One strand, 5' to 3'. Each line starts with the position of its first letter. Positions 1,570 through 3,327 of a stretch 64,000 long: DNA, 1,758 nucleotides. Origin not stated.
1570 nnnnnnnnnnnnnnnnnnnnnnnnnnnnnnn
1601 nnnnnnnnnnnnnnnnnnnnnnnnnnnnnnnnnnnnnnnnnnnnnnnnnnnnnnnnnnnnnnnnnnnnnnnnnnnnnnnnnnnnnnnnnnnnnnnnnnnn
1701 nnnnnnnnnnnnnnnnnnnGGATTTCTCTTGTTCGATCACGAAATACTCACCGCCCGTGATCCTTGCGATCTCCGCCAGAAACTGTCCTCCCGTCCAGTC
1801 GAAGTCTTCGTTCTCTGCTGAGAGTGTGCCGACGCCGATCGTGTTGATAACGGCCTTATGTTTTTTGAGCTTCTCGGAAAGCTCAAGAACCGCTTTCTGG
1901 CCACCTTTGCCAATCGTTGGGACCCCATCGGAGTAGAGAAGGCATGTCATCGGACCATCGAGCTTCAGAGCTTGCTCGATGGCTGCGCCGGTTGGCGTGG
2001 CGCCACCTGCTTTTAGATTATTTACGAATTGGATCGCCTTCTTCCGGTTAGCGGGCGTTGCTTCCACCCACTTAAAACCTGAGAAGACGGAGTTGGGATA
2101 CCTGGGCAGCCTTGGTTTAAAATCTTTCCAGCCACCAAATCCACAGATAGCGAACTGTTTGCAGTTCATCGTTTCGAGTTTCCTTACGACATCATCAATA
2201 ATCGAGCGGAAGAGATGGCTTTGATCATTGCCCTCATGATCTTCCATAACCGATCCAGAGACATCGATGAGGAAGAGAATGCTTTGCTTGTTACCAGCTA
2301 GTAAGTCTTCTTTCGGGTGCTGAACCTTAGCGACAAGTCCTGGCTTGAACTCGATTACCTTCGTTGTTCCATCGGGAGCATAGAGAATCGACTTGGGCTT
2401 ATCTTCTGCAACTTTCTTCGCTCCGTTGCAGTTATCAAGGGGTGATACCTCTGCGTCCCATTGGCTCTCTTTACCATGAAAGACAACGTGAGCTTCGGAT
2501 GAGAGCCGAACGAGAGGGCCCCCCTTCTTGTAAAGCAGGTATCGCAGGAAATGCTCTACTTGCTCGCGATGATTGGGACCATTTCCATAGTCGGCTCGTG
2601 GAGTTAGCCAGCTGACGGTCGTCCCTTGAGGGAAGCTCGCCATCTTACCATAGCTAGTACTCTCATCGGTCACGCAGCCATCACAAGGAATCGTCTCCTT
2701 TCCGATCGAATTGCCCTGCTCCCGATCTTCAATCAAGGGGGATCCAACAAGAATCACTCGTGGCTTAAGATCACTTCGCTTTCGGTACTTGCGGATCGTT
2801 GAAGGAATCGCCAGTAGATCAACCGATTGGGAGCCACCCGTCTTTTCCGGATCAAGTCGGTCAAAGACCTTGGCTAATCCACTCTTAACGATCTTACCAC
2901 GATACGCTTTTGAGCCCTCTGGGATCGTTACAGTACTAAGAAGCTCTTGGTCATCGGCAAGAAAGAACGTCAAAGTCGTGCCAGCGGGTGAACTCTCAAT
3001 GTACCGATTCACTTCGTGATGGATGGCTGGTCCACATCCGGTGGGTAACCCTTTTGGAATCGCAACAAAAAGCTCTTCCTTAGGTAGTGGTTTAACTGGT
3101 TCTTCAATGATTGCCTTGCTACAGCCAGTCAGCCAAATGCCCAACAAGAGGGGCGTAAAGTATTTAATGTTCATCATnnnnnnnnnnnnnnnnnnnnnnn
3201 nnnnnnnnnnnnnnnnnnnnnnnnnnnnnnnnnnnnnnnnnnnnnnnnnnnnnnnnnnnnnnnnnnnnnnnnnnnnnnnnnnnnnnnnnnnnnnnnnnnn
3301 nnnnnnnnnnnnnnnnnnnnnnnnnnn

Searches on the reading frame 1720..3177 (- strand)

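Call 40: search_protein_families(library=pfam, proteins=[window:1720-3177:-], max_evalue=0.001)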
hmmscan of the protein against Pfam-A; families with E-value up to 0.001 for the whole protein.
window:1720-3177:- (486 aa): 1 family
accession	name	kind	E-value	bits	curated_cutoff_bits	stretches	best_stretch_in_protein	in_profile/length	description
PF00092.34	VWA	-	2.2e-05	25.2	23.8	1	300-454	2-140/174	von Willebrand factor type A domain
